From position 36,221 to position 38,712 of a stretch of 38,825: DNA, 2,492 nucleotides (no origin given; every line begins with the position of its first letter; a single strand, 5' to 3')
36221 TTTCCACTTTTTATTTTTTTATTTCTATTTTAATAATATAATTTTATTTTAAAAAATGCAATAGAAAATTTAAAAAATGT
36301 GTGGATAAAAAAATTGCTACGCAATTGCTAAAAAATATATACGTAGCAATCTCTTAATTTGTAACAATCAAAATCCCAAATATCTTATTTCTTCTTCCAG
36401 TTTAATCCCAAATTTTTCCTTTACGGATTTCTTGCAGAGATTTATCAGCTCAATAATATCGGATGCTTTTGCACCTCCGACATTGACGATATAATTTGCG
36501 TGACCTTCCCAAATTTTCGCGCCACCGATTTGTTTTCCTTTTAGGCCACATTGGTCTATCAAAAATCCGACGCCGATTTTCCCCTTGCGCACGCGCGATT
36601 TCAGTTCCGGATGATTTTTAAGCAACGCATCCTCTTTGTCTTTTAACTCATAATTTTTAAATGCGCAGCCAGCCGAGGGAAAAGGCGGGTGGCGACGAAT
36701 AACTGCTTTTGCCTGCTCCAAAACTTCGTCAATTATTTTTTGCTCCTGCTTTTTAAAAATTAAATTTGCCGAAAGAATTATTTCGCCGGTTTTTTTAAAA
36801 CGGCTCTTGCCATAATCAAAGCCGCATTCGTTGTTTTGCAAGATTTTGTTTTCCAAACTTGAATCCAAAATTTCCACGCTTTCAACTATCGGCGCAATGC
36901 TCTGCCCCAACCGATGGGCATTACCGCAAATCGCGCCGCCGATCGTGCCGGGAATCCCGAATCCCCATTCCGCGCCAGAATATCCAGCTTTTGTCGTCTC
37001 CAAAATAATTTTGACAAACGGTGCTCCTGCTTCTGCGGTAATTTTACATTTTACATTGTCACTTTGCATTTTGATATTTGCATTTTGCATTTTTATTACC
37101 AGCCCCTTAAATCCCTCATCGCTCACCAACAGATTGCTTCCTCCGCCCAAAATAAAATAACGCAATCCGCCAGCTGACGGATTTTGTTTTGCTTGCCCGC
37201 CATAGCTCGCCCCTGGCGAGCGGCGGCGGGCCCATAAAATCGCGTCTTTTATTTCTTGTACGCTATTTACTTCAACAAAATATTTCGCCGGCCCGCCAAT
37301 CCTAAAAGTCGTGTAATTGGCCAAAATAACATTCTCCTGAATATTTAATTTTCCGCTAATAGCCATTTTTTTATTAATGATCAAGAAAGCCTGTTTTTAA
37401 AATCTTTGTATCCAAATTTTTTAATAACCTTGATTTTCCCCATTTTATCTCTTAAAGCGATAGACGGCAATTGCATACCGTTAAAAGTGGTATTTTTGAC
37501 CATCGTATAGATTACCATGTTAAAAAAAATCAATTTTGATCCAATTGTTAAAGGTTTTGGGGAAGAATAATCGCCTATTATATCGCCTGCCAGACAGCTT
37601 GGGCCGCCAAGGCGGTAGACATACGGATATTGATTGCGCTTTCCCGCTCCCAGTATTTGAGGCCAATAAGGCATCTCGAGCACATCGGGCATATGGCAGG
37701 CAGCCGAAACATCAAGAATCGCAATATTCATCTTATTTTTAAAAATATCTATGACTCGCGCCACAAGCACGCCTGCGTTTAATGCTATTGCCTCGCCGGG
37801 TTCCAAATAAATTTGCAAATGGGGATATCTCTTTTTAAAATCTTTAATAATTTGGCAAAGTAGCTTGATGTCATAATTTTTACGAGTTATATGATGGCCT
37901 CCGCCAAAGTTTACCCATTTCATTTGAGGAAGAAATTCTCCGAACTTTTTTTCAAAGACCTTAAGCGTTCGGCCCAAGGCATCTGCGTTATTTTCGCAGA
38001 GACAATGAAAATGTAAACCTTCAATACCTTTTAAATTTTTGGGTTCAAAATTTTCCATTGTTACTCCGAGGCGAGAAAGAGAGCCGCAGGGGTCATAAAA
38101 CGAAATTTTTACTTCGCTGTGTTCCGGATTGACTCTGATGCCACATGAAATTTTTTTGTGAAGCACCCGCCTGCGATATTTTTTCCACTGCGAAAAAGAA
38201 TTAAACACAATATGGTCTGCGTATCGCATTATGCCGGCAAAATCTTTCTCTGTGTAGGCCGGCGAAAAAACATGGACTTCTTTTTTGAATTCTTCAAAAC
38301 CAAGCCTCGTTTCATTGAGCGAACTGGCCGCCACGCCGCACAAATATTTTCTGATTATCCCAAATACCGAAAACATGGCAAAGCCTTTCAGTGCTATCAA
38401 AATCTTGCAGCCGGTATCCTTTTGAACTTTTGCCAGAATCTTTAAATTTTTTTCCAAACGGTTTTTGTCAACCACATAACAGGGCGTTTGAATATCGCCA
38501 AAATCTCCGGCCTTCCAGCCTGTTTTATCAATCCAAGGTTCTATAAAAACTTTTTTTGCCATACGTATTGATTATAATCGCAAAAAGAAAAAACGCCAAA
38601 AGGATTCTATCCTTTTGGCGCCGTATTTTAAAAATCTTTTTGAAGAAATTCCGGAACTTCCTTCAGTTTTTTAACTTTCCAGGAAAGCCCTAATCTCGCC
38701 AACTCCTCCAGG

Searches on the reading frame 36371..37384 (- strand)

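Call 67: search_protein_families(library=pfam, proteins=[window:36371-37384:-])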
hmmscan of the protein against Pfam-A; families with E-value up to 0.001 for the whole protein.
window:36371-37384:- (338 aa): 2 families
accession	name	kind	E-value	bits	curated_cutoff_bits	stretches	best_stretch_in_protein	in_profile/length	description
PF02873.21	MurB_C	-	2.7e-25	88.9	27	1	229-335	14-98/99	UDP-N-acetylenolpyruvoylglucosamine reductase, C-terminal domain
PF01565.28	FAD_binding_4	-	9.1e-15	55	26.4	1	36-174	4-130/139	FAD binding domain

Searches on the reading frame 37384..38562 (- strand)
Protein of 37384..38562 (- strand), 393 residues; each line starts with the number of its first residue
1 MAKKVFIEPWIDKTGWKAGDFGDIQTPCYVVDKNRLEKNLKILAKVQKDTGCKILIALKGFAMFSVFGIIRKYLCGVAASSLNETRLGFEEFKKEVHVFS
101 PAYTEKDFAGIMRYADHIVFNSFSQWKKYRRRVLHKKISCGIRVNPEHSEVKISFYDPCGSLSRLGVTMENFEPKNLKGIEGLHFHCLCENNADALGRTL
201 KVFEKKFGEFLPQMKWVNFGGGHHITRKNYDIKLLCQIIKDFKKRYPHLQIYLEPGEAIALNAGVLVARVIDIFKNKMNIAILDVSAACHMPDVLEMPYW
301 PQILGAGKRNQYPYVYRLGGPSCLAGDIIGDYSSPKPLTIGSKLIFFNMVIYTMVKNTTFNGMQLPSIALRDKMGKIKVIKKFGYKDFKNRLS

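Call 67: search_protein_families(library=pfam, proteins=[window:37384-38562:-])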
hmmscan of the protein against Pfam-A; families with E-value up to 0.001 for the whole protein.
window:37384-38562:- (393 aa): 1 family
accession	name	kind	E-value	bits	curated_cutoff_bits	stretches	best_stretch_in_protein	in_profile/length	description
PF00278.28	Orn_DAP_Arg_deC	-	1.1e-12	48.5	23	1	28-349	1-94/95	Pyridoxal-dependent decarboxylase, C-terminal sheet domain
